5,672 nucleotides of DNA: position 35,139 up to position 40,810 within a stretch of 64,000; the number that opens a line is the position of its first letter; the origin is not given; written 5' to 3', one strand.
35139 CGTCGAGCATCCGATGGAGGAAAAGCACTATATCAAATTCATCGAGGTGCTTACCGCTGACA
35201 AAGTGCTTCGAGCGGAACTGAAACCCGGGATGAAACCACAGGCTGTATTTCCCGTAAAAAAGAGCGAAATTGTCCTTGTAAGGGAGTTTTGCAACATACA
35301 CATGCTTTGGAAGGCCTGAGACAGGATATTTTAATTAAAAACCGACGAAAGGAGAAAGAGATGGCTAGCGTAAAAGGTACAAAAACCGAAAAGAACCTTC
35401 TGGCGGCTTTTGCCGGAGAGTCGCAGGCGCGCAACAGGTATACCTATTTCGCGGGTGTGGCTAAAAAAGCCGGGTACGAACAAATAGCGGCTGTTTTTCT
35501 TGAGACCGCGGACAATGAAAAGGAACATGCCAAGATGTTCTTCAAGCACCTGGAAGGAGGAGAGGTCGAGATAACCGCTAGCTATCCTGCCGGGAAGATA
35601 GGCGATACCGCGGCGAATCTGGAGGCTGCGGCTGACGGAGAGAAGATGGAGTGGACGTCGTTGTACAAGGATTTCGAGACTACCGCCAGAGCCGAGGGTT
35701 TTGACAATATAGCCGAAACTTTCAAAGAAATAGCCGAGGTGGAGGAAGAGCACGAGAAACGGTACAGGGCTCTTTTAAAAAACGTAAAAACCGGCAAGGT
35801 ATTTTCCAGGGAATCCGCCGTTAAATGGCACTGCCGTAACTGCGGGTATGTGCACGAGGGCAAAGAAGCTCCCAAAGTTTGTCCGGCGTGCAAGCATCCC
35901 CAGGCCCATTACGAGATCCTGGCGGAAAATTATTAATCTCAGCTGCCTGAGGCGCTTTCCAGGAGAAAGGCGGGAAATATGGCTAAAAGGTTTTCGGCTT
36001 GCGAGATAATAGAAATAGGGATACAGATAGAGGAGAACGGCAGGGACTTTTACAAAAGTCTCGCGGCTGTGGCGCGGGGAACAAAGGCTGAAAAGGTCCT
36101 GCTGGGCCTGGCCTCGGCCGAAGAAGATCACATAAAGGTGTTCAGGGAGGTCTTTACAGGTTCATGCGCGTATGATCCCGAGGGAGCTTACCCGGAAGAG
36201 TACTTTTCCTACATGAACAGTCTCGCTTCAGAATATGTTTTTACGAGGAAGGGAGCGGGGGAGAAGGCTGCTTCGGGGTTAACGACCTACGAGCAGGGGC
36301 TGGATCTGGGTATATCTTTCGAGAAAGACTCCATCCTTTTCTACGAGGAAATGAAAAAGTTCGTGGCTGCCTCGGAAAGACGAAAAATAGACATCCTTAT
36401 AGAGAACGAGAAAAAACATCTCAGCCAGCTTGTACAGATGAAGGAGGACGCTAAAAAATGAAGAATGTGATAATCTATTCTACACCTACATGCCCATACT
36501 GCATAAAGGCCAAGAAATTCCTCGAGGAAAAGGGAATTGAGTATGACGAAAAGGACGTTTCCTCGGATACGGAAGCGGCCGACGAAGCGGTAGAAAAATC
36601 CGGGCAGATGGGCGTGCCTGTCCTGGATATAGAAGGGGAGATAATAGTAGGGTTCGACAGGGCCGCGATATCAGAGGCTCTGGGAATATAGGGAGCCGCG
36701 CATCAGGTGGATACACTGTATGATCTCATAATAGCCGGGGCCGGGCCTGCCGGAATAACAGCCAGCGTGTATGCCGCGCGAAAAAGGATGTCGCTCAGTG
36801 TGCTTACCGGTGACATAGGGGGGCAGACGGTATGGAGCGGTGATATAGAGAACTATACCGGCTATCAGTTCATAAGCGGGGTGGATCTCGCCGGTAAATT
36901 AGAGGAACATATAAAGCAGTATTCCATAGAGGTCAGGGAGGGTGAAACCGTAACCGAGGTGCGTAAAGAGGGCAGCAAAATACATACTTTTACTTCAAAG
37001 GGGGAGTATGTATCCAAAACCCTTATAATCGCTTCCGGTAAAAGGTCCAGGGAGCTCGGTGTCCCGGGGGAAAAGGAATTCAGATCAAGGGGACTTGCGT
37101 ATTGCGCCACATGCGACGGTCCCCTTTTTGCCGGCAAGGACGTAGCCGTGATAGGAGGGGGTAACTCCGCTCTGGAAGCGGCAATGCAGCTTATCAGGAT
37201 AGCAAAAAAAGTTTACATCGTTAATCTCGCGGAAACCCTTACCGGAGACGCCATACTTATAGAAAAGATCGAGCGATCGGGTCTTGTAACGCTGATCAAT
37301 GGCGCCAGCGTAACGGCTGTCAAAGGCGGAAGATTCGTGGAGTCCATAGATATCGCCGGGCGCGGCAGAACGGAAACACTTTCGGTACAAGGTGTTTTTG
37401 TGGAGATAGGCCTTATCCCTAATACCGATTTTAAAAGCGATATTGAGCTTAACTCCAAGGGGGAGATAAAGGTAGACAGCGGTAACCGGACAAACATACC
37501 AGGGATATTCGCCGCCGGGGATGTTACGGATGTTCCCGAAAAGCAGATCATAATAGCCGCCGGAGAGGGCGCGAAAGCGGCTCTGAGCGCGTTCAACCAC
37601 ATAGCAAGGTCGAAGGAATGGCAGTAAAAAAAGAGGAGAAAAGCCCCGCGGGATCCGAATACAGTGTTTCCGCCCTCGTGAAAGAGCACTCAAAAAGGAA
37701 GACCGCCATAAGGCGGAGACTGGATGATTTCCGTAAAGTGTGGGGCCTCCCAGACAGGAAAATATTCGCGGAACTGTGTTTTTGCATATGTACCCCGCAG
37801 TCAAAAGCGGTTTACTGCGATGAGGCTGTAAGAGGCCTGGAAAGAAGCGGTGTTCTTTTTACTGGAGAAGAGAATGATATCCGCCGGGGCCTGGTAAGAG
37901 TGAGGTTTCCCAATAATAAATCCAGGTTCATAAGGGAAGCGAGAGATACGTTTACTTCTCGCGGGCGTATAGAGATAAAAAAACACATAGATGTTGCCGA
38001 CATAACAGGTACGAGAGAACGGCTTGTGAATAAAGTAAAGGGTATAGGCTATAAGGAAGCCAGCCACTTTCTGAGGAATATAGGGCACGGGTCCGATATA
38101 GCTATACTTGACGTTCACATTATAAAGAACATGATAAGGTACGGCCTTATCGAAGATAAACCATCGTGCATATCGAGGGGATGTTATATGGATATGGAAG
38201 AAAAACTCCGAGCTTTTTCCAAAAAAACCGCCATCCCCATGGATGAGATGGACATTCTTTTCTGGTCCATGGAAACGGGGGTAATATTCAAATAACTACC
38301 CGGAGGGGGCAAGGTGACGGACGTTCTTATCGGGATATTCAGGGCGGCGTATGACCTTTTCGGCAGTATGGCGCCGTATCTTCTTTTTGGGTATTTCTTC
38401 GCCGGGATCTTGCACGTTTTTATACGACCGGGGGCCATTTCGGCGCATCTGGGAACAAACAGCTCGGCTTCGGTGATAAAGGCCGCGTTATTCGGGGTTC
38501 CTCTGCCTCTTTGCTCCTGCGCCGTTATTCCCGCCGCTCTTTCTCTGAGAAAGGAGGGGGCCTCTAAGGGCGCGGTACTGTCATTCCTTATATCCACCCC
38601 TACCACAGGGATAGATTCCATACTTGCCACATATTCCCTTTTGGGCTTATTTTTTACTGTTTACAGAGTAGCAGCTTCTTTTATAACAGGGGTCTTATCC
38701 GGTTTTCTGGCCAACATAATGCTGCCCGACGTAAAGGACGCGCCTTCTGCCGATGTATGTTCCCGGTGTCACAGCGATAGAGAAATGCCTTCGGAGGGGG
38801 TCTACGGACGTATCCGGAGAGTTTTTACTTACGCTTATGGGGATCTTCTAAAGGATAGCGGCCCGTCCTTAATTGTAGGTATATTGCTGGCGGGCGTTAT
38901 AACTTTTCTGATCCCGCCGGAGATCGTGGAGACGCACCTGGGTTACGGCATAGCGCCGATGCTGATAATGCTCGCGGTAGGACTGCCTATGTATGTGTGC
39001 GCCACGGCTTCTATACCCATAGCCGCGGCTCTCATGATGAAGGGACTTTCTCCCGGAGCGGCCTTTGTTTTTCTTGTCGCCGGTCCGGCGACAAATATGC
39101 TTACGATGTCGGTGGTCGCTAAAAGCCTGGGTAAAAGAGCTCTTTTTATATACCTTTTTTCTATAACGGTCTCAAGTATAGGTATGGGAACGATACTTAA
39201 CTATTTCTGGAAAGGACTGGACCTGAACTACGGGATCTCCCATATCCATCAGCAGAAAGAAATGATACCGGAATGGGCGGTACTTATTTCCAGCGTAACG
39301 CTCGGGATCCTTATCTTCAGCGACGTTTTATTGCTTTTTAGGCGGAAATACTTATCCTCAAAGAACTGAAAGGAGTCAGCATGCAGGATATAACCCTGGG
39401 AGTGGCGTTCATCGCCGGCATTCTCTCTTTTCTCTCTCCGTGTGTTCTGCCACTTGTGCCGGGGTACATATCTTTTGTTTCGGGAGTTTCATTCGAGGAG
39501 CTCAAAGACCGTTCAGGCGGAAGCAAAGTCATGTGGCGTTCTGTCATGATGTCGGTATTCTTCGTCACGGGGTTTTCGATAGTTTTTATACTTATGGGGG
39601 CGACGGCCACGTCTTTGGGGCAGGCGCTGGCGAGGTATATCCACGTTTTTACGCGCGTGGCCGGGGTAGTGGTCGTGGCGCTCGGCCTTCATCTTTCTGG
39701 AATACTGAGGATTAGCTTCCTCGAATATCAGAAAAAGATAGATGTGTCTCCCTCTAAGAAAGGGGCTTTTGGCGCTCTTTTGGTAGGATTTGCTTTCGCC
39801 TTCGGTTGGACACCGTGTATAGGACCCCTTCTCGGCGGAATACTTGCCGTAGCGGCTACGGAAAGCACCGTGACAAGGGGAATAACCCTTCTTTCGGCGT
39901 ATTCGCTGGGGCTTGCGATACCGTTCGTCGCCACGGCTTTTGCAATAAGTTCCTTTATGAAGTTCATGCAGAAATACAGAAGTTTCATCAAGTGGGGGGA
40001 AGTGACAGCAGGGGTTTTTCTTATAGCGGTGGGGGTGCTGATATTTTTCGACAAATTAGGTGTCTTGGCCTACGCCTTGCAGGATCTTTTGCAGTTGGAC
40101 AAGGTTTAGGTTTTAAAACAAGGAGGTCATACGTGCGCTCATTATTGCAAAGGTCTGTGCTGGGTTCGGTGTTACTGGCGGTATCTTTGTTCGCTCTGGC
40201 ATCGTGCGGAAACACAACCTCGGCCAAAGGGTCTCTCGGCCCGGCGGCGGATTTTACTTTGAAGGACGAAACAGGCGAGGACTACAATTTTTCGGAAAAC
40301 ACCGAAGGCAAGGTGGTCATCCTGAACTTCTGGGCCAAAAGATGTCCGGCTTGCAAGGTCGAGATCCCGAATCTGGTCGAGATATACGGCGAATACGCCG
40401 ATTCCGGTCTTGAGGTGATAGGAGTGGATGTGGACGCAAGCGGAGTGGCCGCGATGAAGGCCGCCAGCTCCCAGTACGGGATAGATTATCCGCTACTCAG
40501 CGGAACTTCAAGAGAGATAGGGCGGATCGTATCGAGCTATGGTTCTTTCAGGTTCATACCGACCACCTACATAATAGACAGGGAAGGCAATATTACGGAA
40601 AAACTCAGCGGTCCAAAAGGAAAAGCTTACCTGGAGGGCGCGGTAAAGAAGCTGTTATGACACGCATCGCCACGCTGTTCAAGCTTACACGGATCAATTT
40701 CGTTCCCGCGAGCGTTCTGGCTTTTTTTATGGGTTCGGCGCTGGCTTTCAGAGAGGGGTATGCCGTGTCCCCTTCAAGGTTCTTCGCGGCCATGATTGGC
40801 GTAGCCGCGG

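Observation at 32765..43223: Shared operator-like palindrome in two promoters predicts an Rrf2 regulon linking the rubredoxin-to-DoxX stress operon with rrf2-fd-hcp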

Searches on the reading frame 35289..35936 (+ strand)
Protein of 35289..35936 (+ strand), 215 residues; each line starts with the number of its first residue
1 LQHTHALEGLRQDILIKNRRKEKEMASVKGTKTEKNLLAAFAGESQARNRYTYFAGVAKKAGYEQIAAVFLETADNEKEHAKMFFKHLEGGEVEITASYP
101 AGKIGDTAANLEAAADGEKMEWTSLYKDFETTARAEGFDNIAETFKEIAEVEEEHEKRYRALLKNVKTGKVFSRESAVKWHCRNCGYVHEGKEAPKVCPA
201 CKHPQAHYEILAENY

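Call 6: search_protein_families(library=pfam, proteins=[window:35289-35936:+], max_evalue=0.01)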
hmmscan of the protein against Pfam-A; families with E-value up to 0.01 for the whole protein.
window:35289-35936:+ (215 aa): 6 families
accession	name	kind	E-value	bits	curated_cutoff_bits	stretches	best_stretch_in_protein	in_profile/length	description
PF02915.23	Rubrerythrin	-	3e-29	102.6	22.8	1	35-163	1-137/137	Rubrerythrin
PF21349.2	RUBY_RBDX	-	4.6e-14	52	26.5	1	180-209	1-30/30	Rubrerythrin, rubredoxin-like domain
PF00210.30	Ferritin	-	3.4e-10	40.4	24.5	1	35-167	2-140/142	Ferritin-like domain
PF23458.2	DUF7130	-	6.2e-06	26.5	35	1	149-208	25-83/89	Domain of unknown function (DUF7130)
PF03232.19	COQ7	-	0.00023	21.3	23.5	1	41-122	11-90/169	Ubiquinone biosynthesis protein COQ7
PF01155.25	HypA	-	0.0021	18.5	28.9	1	159-207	44-98/112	Hydrogenase/urease nickel incorporation, metallochaperone, hypA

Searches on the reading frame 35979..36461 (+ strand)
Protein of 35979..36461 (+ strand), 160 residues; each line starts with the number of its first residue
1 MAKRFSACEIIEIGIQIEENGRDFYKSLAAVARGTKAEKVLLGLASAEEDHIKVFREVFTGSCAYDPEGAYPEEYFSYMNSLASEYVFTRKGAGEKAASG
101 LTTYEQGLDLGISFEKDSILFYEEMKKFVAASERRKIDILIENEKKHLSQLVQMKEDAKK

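Call 6: search_protein_families(library=pfam, proteins=[window:35979-36461:+], max_evalue=0.01)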
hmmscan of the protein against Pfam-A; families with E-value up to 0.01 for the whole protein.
window:35979-36461:+ (160 aa): 1 family
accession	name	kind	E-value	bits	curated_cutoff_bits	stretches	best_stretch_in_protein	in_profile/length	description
PF02915.23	Rubrerythrin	-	1.2e-09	39.1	22.8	1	9-151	1-133/137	Rubrerythrin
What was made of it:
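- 35979..36461 (+): Rubrerythrin-like protein. PF02915 (call 6).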

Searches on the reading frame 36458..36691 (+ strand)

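Call 6: search_protein_families(library=pfam, proteins=[window:36458-36691:+], max_evalue=0.01)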
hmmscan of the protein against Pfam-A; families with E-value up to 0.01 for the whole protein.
window:36458-36691:+ (77 aa): 7 families
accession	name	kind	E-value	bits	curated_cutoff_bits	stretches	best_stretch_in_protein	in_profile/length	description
PF00462.30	Glutaredoxin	-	7e-20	71.4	22.9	1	4-63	1-60/60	Glutaredoxin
PF13417.12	GST_N_3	-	2.1e-08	34.8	22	1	7-64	2-58/75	Glutathione S-transferase, N-terminal domain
PF13409.12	GST_N_2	-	5.2e-07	30.6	25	1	11-73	1-65/70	Glutathione S-transferase, N-terminal domain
PF05768.20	Glrx-like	-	0.00011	22.8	26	1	4-60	2-57/77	Glutaredoxin-like domain (DUF836)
PF13192.12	Thioredoxin_3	-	0.00038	20.9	24.8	1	5-63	4-60/76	Thioredoxin domain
PF02798.26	GST_N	-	0.00081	20.1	20.9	1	4-63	3-64/76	Glutathione S-transferase, N-terminal domain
PF13098.12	Thioredoxin_2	-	0.0083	16.9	27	1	4-40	9-43/104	Thioredoxin-like domain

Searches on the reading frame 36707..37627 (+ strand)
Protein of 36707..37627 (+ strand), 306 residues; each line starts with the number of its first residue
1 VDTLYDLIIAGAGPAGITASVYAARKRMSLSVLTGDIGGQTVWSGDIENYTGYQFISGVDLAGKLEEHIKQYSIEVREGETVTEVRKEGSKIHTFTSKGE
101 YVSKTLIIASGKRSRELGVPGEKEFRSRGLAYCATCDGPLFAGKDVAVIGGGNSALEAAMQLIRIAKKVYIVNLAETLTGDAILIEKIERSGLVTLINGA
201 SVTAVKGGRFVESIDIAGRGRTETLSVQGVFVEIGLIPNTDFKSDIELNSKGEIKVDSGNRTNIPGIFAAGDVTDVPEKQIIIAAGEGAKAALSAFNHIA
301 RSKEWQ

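Call 6: search_protein_families(library=pfam, proteins=[window:36707-37627:+], max_evalue=0.01)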
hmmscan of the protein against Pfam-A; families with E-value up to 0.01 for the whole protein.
window:36707-37627:+ (306 aa): 9 families
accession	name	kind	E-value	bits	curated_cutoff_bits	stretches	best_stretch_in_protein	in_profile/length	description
PF07992.20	Pyr_redox_2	-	1.1e-41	143.6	26.1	1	5-284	1-287/291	Pyridine nucleotide-disulphide oxidoreductase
PF13738.12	Pyr_redox_3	-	4.9e-23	82.3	30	1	56-271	78-305/305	Pyridine nucleotide-disulphide oxidoreductase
PF00070.33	Pyr_redox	-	2.1e-09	38.2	22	1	146-209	2-70/82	Pyridine nucleotide-disulphide oxidoreductase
PF03486.20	HI0933_like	-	6.2e-08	32.8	50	0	64-114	114-166/244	HI0933-like protein Rossmann domain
PF00890.30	FAD_binding_2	-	5e-07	29.7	20.4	0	6-45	1-42/414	FAD binding domain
PF01946.23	Thi4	-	2.7e-05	23.9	26.2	0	6-36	19-50/235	Thi4 family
PF12831.13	FAD_oxidored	-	0.00018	21.4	27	0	6-41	1-38/416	FAD dependent oxidoreductase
PF05834.18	Lycopene_cycl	-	0.0017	18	23.4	0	6-82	1-75/380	Lycopene cyclase protein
PF01134.28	GIDA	-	0.0026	17.3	22.1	0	145-177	1-29/391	Glucose inhibited division protein A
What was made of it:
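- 36458..37627 (+): Glutaredoxin (36458-36691) and thioredoxin-reductase-like flavoprotein (36707-37627). Call 6.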

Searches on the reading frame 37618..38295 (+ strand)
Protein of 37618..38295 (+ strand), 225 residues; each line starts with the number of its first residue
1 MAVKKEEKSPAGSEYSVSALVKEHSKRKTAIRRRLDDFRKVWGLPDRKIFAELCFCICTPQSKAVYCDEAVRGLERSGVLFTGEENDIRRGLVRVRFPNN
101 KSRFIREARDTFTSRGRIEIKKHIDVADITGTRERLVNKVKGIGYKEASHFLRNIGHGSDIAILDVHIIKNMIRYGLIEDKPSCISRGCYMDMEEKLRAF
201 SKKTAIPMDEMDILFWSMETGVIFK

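Call 6: search_protein_families(library=pfam, proteins=[window:37618-38295:+], max_evalue=0.01)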
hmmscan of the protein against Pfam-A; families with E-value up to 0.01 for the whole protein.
window:37618-38295:+ (225 aa): 1 family
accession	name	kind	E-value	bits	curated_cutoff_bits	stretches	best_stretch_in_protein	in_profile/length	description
PF22175.2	Ogg-HhH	-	4.5e-50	170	27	1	32-205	2-172/173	8-oxoguanine DNA glycosylase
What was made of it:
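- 37618..38295 (+): 8-oxoguanine DNA glycosylase. PF22175, E 4.5e-50 (call 6).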

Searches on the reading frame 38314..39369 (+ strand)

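Call 6: search_protein_families(library=pfam, proteins=[window:38314-39369:+], max_evalue=0.01)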
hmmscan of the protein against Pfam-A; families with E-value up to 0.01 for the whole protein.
window:38314-39369:+ (351 aa): 2 families
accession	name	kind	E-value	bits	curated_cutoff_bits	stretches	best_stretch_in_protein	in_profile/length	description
PF03773.19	ArsP_1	-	8.2e-47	160.2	32.3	1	19-297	16-294/294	Predicted permease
PF24226.1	DUF7442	-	0.0032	17.7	23.8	0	40-72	12-44/79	Phage membrane protein Family of unknown function (DUF7442)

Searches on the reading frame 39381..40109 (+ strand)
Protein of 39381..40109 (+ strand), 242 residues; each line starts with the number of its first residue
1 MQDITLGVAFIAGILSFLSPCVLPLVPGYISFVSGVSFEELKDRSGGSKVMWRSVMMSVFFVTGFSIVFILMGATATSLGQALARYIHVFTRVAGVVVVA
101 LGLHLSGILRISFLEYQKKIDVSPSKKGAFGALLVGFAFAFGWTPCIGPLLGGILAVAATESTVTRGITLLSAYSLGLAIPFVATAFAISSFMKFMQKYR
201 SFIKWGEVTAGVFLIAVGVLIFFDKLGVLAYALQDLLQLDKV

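Call 9: search_protein_families(library=pfam, proteins=[window:39381-40109:+], max_evalue=0.01)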
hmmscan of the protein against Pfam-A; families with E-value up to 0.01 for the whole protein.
window:39381-40109:+ (242 aa): 1 family
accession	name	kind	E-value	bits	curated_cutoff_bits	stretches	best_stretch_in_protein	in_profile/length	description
PF02683.22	DsbD_TM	-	2.7e-17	63.3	27.1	1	5-221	4-214/219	Cytochrome C biogenesis protein transmembrane domain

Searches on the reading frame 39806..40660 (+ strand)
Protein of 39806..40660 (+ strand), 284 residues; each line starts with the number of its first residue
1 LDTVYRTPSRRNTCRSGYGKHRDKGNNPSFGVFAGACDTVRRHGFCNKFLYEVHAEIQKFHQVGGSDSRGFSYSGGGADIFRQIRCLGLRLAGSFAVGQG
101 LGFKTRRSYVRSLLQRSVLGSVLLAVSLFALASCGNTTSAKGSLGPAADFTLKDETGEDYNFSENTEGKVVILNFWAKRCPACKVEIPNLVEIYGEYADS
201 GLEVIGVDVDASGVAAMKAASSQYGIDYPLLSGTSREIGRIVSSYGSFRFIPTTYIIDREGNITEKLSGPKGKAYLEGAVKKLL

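Call 9: search_protein_families(library=pfam, proteins=[window:39806-40660:+], max_evalue=0.01)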
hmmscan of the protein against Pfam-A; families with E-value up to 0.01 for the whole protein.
window:39806-40660:+ (284 aa): 6 families
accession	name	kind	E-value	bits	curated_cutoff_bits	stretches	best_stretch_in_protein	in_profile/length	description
PF00578.27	AhpC-TSA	-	2e-24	86.3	26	1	146-265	4-123/124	AhpC/TSA family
PF08534.16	Redoxin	-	3.6e-18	66.2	26.6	1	147-271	6-136/148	Redoxin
PF13905.12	Thioredoxin_8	-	3.3e-08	34.2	27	1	168-263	1-94/94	Thioredoxin-like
PF00085.26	Thioredoxin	-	3.8e-06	27.3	23.5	1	161-218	9-67/103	Thioredoxin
PF00255.25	GSHPx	-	0.00064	19.7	27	1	149-207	3-59/108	Glutathione peroxidase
PF02630.20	SCO1-SenC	-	0.0011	19.4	22.8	1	148-248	2-106/134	SCO1/SenC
